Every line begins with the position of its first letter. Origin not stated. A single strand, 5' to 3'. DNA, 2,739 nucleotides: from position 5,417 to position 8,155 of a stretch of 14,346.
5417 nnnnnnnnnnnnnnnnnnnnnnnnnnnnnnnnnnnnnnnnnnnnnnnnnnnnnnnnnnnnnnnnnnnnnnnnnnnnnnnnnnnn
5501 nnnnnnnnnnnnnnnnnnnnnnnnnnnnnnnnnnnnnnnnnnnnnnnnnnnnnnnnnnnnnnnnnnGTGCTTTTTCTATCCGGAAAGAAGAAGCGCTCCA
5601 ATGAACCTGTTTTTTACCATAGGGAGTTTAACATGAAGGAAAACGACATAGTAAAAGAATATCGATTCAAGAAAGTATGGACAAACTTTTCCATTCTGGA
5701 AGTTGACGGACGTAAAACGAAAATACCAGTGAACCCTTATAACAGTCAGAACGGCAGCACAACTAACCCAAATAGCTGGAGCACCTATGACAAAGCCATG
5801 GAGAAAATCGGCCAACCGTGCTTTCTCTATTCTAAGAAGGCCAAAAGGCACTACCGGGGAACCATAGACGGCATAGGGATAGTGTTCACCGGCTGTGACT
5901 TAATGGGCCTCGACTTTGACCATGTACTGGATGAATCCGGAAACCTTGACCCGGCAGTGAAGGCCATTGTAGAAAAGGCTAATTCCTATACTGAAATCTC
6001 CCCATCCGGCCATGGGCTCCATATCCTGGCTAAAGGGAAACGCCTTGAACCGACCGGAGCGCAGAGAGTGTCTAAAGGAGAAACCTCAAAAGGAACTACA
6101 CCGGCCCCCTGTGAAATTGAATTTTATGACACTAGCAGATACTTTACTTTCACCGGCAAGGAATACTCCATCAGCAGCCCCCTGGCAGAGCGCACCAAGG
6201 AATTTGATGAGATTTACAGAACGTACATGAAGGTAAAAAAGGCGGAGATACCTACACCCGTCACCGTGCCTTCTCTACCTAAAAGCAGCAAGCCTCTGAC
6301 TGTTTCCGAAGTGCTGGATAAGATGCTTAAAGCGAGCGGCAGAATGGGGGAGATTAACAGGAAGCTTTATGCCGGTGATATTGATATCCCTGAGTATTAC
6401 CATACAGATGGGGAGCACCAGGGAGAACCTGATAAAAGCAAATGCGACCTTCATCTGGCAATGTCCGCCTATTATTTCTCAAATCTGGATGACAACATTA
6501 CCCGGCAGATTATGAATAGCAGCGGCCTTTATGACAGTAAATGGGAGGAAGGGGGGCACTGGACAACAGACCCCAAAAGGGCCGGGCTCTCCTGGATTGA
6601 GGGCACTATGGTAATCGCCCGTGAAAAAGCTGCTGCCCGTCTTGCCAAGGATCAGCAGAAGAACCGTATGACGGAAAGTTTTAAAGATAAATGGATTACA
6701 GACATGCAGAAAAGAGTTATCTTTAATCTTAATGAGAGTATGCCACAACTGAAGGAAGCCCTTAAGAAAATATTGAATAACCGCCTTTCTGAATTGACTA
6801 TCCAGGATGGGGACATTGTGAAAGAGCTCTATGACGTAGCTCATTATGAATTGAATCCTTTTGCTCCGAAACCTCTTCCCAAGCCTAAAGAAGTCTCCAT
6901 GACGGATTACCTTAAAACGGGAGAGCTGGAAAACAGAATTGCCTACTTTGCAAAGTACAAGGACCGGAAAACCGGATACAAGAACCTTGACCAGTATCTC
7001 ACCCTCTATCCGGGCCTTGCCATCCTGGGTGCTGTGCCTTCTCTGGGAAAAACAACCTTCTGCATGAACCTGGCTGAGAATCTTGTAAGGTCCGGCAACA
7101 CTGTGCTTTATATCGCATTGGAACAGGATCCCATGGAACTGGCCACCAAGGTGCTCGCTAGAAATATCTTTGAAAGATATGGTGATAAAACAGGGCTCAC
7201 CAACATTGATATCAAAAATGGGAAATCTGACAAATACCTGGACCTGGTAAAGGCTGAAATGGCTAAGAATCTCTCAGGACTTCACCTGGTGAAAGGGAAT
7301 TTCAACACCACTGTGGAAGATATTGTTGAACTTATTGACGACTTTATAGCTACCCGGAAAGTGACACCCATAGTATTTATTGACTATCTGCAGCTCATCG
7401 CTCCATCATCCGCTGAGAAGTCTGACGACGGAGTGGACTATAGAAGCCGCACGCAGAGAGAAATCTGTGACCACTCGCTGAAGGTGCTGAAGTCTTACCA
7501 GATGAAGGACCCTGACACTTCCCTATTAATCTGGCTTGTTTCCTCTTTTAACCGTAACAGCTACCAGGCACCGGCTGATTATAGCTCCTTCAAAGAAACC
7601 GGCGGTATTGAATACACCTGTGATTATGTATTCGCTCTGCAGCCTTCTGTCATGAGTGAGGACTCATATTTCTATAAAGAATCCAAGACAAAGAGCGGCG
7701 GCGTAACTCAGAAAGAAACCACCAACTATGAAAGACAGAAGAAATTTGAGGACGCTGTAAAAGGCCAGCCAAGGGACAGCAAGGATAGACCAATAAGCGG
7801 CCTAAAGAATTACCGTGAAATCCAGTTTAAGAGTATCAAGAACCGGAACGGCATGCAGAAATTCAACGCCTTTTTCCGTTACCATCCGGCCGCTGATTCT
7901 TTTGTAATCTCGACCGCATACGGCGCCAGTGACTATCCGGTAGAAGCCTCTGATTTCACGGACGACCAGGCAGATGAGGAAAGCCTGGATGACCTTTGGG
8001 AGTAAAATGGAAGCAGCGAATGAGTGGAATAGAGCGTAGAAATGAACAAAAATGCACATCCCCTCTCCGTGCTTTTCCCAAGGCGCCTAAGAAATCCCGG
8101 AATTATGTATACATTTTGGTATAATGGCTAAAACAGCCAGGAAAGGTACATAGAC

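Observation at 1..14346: Self-contained circular 14.2-kb element with its own capsid and packaging genes, ParA and a primase-helicase but no integrase, tail or lysis genes: a candidate plasmid-borne capsid-forming satellite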

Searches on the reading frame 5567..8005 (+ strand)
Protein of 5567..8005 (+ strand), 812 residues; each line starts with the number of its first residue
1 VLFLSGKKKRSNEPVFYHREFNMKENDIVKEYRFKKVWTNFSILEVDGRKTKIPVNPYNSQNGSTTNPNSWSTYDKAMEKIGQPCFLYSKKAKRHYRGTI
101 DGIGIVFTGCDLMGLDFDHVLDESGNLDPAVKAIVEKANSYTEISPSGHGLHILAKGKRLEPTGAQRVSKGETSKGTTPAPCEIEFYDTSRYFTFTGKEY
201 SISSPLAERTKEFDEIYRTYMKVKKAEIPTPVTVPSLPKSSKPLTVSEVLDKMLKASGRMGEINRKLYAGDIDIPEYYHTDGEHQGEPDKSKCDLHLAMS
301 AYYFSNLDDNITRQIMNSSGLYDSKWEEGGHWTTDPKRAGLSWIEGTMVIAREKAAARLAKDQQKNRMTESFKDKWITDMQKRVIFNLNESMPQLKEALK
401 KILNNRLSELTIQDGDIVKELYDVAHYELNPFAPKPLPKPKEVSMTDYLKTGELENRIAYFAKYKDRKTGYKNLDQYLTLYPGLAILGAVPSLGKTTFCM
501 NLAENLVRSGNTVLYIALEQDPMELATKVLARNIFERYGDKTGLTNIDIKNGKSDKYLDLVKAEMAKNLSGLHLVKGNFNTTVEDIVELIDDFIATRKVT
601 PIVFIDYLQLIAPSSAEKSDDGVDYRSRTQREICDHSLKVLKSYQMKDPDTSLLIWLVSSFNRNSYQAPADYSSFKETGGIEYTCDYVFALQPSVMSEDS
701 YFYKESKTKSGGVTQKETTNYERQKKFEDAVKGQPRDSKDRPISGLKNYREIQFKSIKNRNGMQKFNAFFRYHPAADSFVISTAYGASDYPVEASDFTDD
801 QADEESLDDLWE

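Call 7: search_protein_families(library=pfam, max_evalue=0.01, proteins=[window:5567-8002:+])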
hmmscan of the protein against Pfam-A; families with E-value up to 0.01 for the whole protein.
seq(812 aa): 2 families
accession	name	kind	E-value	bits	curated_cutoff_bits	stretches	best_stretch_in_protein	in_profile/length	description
PF03796.21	DnaB_C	-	4e-16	59.6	27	1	468-694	3-214/255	DnaB-like helicase C terminal domain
PF06745.19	ATPase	-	0.0019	18.1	26.6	1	490-559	27-98/231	KaiC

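Call 23: search_protein_families(library=phrogs, max_evalue=0.001, proteins=[window:5567-8005:+])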
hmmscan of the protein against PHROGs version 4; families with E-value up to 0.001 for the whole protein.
window:5567-8005:+ (812 aa): 8 families
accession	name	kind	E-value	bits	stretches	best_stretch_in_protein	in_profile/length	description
phrog_13901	-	DNA, RNA and nucleotide metabolism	1.1e-42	147.4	1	22-341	5-288/341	DNA primase/helicase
phrog_1829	-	DNA, RNA and nucleotide metabolism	5.4e-42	144.9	1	25-333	3-279/772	DNA primase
phrog_19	-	DNA, RNA and nucleotide metabolism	2e-24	87.4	1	462-778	326-576/621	DnaB-like replicative helicase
phrog_3022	-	DNA, RNA and nucleotide metabolism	5.4e-19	69.1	1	34-371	18-321/788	DNA primase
phrog_8643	-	DNA, RNA and nucleotide metabolism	1.1e-17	65.4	1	47-201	51-172/179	DNA polymerase/primase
phrog_239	-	DNA, RNA and nucleotide metabolism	2.9e-10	40.7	1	484-737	360-606/801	DNA primase/helicase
phrog_15962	-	DNA, RNA and nucleotide metabolism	1.7e-09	37.5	1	97-251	98-239/835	DNA primase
phrog_243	-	DNA, RNA and nucleotide metabolism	4.6e-09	36.6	1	483-621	36-163/273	DnaB-like replicative helicase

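Call 33: find_homologous_proteins(query=window:5633-8005:+, max_evalue=1e-10)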
Query window:5633-8005:+ (790 aa): 118 proteins with E <= 1e-10 among 8000 candidates.
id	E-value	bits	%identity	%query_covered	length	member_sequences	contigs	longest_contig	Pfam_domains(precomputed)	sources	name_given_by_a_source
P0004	0.0e+0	1812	100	100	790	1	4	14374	PF03796.22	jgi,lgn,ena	-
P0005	0.0e+0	1374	78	100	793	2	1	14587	PF03796.22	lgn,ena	-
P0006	0.0e+0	1291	72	100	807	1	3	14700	PF03796.22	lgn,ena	-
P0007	4.3e-102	361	34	95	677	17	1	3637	PF22763.2,PF03796.22,PF01637.25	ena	-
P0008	6.9e-95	337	33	93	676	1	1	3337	PF22763.2,PF03796.22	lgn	-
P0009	2.3e-90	322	31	93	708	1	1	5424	PF22763.2,PF03796.22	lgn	-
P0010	4.4e-90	321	44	46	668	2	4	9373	PF22763.2,PF03796.22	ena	-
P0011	9.7e-88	314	30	96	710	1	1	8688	PF22763.2,PF03796.22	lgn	-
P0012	2.7e-83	299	31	93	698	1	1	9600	PF22763.2,PF03796.22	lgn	-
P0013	2.5e-81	292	30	93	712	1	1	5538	PF22763.2,PF03796.22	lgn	-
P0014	4.7e-81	292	40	43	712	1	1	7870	PF22763.2,PF03796.22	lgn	-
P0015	8.7e-81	291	43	43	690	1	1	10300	PF22763.2,PF03796.22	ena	-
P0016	9.6e-81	291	33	44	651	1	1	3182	PF22763.2,PF03796.22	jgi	-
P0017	1.9e-80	290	33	44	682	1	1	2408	PF22763.2,PF03796.22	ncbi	-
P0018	3.6e-78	282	31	95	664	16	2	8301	PF22763.2,PF03796.22,PF01637.25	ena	-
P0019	6.6e-78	281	30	94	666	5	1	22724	PF22763.2,PF03796.22,PF01637.25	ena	-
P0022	3.6e-77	279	38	41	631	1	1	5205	PF22763.2,PF03796.22,PF01637.25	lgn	-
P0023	5.2e-75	272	32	93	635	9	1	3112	PF22763.2,PF03796.22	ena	-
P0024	6.8e-75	271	30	96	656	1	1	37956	PF22763.2,PF03796.22,PF01637.25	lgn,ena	-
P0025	1.2e-74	270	32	93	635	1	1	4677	PF22763.2,PF03796.22,PF01637.25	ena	-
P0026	2.9e-74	269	31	93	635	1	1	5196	PF22763.2,PF03796.22,PF01637.25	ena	-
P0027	7.9e-74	268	36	43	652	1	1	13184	PF22763.2,PF03796.22,PF08800.16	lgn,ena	-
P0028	3.2e-73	266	34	44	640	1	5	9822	PF22763.2,PF03796.22,PF01637.25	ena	-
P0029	4.1e-73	265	31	89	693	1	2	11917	PF22763.2,PF06745.20,PF03796.22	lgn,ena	-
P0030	1.9e-72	263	29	95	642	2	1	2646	PF22763.2,PF03796.22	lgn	-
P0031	3.3e-72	262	34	44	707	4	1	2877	PF22763.2,PF03796.22,PF01637.25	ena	-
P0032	2.5e-71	259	40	55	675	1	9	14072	PF13155.13,PF03796.22,PF13662.13,PF13362.13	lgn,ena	-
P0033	4.6e-71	259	34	43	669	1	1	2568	PF22763.2,PF03796.22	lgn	-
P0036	2.8e-70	256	30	96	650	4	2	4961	PF22763.2,PF03796.22,PF01637.25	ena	-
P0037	5.1e-70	255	35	43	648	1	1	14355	PF22763.2,PF03796.22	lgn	-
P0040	1.8e-69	253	41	46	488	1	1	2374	PF22763.2,PF03796.22,PF01637.25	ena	-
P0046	2.1e-68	250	35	43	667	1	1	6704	PF22763.2,PF03796.22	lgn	-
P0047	2.9e-68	249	35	46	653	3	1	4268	PF22763.2,PF03796.22,PF01637.25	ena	-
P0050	1.3e-66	244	33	42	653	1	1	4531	PF22763.2,PF03796.22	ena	-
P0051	1.7e-66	243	34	47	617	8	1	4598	PF22763.2,PF03796.22,PF01637.25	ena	-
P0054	6.1e-66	242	34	44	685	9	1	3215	PF22763.2,PF03796.22,PF01637.25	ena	-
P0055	3.0e-65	239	36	32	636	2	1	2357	PF22763.2,PF03796.22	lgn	-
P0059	2.7e-64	236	29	96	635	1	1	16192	PF22763.2,PF03796.22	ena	-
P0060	4.3e-64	235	30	86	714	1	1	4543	PF22763.2,PF03796.22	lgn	-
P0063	1.4e-61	227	28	90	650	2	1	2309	PF22763.2,PF03796.22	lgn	-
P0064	1.4e-61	227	42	43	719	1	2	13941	PF03796.22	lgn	-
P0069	9.4e-56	208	29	97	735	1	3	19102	PF22763.2,PF03796.22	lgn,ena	-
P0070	1.0e-55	208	37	32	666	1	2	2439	PF22763.2,PF03796.22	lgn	-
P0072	3.4e-55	206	28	46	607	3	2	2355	PF22763.2,PF03796.22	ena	-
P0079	4.1e-45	173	32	37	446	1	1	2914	PF22763.2,PF03796.22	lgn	-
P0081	2.3e-32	131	30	28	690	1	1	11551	PF22763.2,PF03796.22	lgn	-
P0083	1.7e-29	121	33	36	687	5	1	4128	PF22763.2,PF06745.20,PF03796.22,PF00004.36,PF13481.13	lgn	-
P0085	7.7e-29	119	26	93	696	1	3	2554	PF22763.2,PF03796.22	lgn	-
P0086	2.7e-28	117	26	95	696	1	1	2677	PF22763.2,PF03796.22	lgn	-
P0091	4.1e-22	97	31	38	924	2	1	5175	PF22763.2,PF06048.18,PF18662.8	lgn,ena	-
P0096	7.6e-17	79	30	35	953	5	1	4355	PF22763.2,PF19263.6,PF08706.17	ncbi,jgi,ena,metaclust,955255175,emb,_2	metaclust:\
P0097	1.3e-16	78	31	35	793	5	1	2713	PF22763.2,PF19263.6,PF08706.17,PF03288.23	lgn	-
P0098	1.9e-16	78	37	22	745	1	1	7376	PF27228.1,PF22763.2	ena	-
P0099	5.1e-16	77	36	23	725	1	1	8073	PF22763.2,PF05272.18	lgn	-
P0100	7.2e-16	76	32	35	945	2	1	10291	PF22763.2,PF19263.6,PF08706.17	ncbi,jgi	-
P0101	1.4e-15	75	29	41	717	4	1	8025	PF27228.1,PF22763.2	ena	-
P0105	3.5e-14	70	29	38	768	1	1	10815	PF22763.2,PF19263.6,PF08706.17,PF03288.23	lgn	-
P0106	1.5e-13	68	27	36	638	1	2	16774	PF22763.2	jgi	jgi:hypothetical protein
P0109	2.9e-12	64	34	22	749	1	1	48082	PF22763.2,PF19263.6,PF05272.18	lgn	-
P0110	3.3e-12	64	27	36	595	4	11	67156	PF22763.2,PF03796.22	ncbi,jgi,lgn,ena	jgi:hypothetical protein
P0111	3.9e-12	64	28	36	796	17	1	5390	PF22763.2,PF19263.6,PF08706.17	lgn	-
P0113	1.2e-11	62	30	38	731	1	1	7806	PF22763.2,PF19263.6,PF05272.18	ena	-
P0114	1.5e-11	62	28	37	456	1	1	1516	PF22763.2,PF05272.18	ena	-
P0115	1.6e-11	62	28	39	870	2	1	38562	PF22763.2,PF19263.6,PF08706.17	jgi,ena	jgi:putative DNA primase/helicase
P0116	1.7e-11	62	32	35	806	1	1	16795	PF22763.2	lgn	-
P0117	1.9e-11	61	29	36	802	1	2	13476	PF22763.2,PF19263.6,PF08706.17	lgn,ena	-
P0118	2.1e-11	61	30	38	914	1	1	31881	PF22763.2,PF06048.18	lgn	-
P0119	2.4e-11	61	32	32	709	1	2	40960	PF22763.2,PF19263.6,PF05272.18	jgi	jgi:predicted P-loop ATPase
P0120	7.1e-11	59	30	37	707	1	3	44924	PF22763.2,PF05272.18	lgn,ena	-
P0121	8.8e-11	59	30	32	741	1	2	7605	PF22763.2,PF19263.6,PF05272.18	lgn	-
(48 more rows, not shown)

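Call 34: find_encoding_contigs(protein=P0005, flank=10000, max_places=4)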
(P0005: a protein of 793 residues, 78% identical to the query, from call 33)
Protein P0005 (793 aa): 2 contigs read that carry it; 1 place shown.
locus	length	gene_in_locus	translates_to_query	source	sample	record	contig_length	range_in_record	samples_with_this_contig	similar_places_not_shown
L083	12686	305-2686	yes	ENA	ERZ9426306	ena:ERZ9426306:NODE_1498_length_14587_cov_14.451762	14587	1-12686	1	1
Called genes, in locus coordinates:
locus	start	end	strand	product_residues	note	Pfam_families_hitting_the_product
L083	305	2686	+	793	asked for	PF03796:DnaB_C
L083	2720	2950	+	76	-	-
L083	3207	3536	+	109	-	-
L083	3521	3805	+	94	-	-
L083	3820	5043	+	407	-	PF04860:Phage_portal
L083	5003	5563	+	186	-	PF04586:Peptidase_S78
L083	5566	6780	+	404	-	PF05065:Phage_capsid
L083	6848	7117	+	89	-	-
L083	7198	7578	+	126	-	PF01844:HNH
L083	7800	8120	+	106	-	-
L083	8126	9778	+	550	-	PF03354:TerL_ATPase, PF20441:TerL_nuclease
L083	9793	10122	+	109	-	PF05521:Phage_HCP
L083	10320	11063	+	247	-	PF01656:CbiA, PF06564:CBP_BcsQ, PF09140:MipZ, PF10609:ParA, PF13614:AAA_31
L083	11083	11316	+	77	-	-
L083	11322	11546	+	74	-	-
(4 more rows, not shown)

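Call 35: find_encoding_contigs(protein=P0006, flank=10000, max_places=4)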
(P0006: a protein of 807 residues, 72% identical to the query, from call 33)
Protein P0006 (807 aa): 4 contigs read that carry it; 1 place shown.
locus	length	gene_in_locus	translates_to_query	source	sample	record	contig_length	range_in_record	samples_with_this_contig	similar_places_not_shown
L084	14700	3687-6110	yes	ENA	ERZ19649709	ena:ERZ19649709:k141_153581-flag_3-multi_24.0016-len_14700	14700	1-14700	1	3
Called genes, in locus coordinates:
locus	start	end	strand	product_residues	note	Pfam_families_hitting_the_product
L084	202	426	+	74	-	-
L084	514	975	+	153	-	-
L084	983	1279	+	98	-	-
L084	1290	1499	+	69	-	PF12728:HTH_17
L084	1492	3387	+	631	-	-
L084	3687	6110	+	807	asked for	PF03796:DnaB_C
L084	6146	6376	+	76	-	-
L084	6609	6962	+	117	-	-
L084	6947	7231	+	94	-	-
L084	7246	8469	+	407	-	PF04860:Phage_portal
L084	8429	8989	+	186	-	PF04586:Peptidase_S78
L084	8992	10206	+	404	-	PF05065:Phage_capsid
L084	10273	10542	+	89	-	-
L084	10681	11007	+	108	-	PF01844:HNH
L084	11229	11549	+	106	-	-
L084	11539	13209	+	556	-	PF03354:TerL_ATPase, PF20441:TerL_nuclease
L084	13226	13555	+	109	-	PF05521:Phage_HCP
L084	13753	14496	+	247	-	PF01656:CbiA, PF06564:CBP_BcsQ, PF09140:MipZ, PF10609:ParA, PF13614:AAA_31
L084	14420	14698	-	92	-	?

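Call 67: search_protein_families(library=ncbifam, max_evalue=0.01, proteins=[window:5633-8005:+])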
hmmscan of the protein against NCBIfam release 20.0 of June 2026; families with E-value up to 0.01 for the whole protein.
window:5633-8005:+ (790 aa): 16 families
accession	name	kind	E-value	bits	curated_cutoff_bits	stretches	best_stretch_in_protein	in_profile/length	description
NF006306.0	PRK08506.1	equivalog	1.1e-13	50.7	596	1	446-700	176-416/472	replicative DNA helicase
TIGR00665.1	DnaB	equivalog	5.7e-13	48.5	385.25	1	429-595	162-324/435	replicative DNA helicase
TIGR03600.1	phage_DnaB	exception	3.7e-12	46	498.65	1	421-668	151-385/421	phage replicative helicase, DnaB family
NF004384.0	PRK05748.1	equivalog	1.4e-08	33.7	525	1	446-667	187-395/452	replicative DNA helicase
NF004109.0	PRK05595.1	equivalog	8.6e-07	28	737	1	447-687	186-406/444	replicative DNA helicase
NF005369.0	PRK06904.1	equivalog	8.7e-06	24.7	809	1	446-665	207-414/474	replicative DNA helicase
NF005240.0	PRK06749.1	subfamily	3.7e-05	22.7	686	1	446-687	170-395/428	replicative DNA helicase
NF005945.0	PRK08006.1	equivalog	5.4e-05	22.2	898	1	446-666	208-415/471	replicative DNA helicase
NF005852.0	PRK07773.1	equivalog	6.6e-05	21.4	780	1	396-592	150-342/886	replicative DNA helicase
NF006458.0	PRK08840.1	equivalog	8e-05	21.5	884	1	461-666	218-408/464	replicative DNA helicase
NF006443.0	PRK08760.1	equivalog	0.00016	20.1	741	1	430-511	197-281/476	replicative DNA helicase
NF040583.1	dnaB_SPI-7_type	exception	0.0002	20.6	655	1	395-509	126-245/434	SPI-7-type island replicative DNA helicase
NF004629.0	PRK05973.1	equivalog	0.00021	20.4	156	1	447-509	52-113/237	DNA helicase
NF005424.0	PRK07004.1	equivalog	0.00052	18.7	834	0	446-508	197-262/460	replicative DNA helicase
NF004967.0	PRK06321.1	equivalog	0.0017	17.3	751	1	461-667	227-419/472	replicative DNA helicase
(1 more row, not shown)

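Call 71: find_encoding_contigs(protein=P0037, flank=10000, max_places=2)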
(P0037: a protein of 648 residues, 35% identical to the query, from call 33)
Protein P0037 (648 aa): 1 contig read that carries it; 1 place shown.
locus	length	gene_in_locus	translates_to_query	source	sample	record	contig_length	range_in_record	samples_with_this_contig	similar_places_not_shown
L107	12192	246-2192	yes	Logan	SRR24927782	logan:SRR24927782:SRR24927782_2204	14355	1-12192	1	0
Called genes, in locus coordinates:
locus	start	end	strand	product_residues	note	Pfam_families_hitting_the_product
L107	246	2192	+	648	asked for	PF22763:NrS1-1_pol-like_HBD, PF03796:DnaB_C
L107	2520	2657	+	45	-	-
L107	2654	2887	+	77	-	PF00313:CSD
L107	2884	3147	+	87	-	-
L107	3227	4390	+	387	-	PF04860:Phage_portal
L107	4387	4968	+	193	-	PF04586:Peptidase_S78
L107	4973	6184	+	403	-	PF05065:Phage_capsid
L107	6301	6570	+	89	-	-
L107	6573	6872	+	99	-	-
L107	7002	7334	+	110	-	-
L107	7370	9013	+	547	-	PF03354:TerL_ATPase, PF20441:TerL_nuclease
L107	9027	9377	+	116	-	PF05521:Phage_HCP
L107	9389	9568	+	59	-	-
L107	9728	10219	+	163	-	-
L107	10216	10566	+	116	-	-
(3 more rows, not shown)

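Call 72: find_encoding_contigs(protein=P0064, flank=10000, max_places=2)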
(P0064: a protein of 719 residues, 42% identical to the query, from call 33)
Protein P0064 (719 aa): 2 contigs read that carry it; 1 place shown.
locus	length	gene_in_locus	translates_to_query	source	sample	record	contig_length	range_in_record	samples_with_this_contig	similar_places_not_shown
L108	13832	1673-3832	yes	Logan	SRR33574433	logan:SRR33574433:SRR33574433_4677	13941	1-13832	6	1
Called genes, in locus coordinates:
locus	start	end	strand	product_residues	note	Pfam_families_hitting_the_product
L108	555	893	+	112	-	-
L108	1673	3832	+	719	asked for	PF03796:DnaB_C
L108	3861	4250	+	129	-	PF04545:Sigma70_r4 (weak)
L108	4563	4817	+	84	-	PF14354:Lar_restr_allev (weak)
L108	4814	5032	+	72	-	PF14354:Lar_restr_allev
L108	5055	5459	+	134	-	-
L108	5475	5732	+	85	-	-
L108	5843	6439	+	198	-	-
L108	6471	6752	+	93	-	PF14354:Lar_restr_allev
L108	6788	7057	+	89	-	-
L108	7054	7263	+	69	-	-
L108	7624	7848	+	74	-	-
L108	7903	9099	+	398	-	PF02899:Phage_int_SAM_1 (faint), PF13495:Phage_int_SAM_4 (faint), PF00589:Phage_integrase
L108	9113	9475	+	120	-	-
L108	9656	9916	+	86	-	-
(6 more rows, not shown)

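Call 73: find_encoding_contigs(protein=P0032, flank=10000, max_places=3)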
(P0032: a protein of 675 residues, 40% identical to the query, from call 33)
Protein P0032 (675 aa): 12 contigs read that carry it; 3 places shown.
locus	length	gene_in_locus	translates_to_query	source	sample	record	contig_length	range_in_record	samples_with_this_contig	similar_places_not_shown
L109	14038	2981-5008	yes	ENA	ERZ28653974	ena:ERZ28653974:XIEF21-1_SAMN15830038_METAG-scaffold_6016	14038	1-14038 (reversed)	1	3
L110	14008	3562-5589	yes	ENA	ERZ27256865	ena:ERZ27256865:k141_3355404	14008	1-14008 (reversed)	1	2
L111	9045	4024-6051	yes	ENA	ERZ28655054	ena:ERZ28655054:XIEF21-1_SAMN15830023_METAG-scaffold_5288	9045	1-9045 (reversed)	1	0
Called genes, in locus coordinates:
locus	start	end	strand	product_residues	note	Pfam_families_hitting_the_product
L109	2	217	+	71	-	?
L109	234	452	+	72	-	PF12728:HTH_17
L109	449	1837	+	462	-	-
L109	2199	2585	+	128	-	PF01381:HTH_3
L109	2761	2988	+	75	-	PF06114:Peptidase_M78 (weak)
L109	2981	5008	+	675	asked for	PF13155:Toprim_2, PF13362:Toprim_3, PF13662:Toprim_4 (weak), PF03796:DnaB_C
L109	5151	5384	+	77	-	-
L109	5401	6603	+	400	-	PF04860:Phage_portal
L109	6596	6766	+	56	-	-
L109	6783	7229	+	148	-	PF04586:Peptidase_S78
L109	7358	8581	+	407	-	PF05065:Phage_capsid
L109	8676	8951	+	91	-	-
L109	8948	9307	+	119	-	-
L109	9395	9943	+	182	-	PF00589:Phage_integrase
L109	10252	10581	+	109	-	-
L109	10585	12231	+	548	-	PF03354:TerL_ATPase, PF20441:TerL_nuclease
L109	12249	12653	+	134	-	-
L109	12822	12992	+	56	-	-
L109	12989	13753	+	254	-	PF00142:Fer4_NifH (weak), PF01656:CbiA, PF02374:ArsA_ATPase, PF06564:CBP_BcsQ, PF09140:MipZ (faint), PF10609:ParA, PF13614:AAA_31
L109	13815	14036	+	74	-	?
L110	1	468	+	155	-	?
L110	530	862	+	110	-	-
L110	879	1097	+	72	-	PF12728:HTH_17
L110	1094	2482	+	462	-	-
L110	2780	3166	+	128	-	PF01381:HTH_3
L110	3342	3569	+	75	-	PF06114:Peptidase_M78 (weak)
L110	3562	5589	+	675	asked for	PF13155:Toprim_2, PF13362:Toprim_3, PF13662:Toprim_4 (weak), PF03796:DnaB_C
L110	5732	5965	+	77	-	-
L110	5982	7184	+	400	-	PF04860:Phage_portal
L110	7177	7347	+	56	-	-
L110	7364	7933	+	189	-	PF04586:Peptidase_S78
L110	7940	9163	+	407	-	PF05065:Phage_capsid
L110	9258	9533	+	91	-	-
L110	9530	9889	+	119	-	-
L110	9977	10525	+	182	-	PF00589:Phage_integrase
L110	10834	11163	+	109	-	-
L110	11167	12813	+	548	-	PF03354:TerL_ATPase, PF20441:TerL_nuclease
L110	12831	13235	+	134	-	-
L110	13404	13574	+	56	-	-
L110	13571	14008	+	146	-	?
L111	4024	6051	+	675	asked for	PF13155:Toprim_2, PF13362:Toprim_3, PF13662:Toprim_4 (weak), PF03796:DnaB_C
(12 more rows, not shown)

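Call 95: search_protein_families(library=padloc, max_evalue=0.01, proteins=[window:5633-8005:+])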
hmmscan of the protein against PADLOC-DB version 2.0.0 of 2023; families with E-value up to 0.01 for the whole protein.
window:5633-8005:+ (790 aa): 0 families
